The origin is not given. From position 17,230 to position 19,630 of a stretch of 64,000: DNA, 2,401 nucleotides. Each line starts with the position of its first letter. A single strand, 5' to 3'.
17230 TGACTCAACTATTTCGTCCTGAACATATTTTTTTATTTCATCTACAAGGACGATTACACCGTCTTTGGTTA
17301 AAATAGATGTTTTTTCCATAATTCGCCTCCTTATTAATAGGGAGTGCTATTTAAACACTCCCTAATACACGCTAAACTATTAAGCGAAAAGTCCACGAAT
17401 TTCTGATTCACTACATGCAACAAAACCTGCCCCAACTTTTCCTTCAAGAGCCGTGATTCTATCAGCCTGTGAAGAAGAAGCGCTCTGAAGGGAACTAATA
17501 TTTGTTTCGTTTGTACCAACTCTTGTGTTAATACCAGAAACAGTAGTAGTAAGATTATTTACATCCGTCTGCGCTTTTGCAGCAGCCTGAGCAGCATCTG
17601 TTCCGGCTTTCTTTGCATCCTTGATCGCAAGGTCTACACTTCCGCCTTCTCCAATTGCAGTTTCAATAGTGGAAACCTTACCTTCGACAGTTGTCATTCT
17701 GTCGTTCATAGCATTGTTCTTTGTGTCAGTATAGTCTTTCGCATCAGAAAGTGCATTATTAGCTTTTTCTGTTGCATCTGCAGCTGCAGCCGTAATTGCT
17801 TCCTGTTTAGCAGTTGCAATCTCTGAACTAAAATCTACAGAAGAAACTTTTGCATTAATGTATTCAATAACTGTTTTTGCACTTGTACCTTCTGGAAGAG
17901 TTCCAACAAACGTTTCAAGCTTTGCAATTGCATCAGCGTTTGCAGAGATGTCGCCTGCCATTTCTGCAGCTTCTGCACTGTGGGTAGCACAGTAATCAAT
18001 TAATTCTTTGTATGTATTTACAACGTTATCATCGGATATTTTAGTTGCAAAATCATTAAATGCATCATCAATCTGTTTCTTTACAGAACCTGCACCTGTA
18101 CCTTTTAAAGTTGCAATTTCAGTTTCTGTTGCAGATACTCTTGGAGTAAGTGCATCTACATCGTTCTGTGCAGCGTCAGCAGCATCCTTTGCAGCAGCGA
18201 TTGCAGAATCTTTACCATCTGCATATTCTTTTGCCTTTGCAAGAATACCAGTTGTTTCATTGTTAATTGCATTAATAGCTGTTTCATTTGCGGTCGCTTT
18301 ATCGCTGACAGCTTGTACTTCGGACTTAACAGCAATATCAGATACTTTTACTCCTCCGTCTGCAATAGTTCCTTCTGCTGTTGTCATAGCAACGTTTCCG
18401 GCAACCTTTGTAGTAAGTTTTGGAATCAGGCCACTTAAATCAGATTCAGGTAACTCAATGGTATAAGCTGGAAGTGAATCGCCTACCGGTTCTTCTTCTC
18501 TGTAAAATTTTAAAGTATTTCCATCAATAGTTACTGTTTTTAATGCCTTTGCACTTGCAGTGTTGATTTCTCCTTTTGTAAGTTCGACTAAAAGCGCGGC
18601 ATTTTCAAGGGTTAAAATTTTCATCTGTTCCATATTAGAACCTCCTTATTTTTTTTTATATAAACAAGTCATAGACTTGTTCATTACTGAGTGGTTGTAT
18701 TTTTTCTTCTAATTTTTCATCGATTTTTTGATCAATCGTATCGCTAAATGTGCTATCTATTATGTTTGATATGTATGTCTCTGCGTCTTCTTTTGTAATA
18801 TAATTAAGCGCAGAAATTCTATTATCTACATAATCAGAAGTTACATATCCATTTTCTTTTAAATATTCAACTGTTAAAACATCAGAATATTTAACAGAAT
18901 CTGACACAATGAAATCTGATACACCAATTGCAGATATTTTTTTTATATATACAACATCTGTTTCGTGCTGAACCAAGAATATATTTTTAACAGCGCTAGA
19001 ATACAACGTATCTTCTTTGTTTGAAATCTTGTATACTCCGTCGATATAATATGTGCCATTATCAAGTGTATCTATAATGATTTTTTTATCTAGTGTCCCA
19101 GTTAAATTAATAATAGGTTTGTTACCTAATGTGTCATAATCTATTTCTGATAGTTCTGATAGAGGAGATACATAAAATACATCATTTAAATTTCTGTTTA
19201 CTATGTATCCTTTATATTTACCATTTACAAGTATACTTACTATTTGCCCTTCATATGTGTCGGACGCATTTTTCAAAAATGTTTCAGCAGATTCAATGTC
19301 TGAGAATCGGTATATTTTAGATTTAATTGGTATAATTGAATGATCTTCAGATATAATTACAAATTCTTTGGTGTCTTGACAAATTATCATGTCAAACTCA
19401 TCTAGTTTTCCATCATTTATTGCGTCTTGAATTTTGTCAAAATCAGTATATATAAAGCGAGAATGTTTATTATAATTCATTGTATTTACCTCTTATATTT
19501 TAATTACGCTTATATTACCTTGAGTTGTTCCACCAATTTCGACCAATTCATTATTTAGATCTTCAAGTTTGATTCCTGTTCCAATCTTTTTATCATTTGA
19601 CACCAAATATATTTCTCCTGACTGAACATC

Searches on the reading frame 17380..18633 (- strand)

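Call 13: search_protein_families(library=phrogs, proteins=[window:17380-18633:-], max_evalue=0.001)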
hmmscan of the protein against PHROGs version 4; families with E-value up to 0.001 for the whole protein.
window:17380-18633:- (417 aa): 1 family
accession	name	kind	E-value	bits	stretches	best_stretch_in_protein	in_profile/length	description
phrog_16267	-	unknown function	2.7e-05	22.3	1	270-324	1538-1590/2299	-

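Call 25: search_protein_families(library=pfam, proteins=[window:17380-18633:-], max_evalue=0.05)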
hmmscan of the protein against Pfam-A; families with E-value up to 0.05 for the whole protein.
window:17380-18633:- (417 aa): 4 families
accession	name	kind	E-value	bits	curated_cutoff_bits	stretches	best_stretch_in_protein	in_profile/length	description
PF08702.15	Fib_alpha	-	1.2e-05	26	29.9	1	301-410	25-135/143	Fibrinogen alpha/beta chain family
PF00038.26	Filament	-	0.0047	17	40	0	346-399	200-253/313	Intermediate filament protein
PF23991.1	DUF7310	-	0.0073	17.2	40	0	138-178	13-51/83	Coiled-coil region of unknown function (DUF7310)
PF08614.16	ATG16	-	0.039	14.5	33.7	0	290-400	22-132/200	Autophagy protein 16 (ATG16)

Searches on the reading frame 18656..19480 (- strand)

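Call 25: search_protein_families(library=pfam, proteins=[window:18656-19480:-], max_evalue=0.05)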
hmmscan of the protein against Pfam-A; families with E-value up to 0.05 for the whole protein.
window:18656-19480:- (274 aa): 1 family
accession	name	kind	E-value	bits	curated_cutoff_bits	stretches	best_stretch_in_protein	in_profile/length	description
PF18714.6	PI-TkoII_IV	-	0.014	15.5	25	0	41-118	67-141/150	DNA polymerase II intein Domain IV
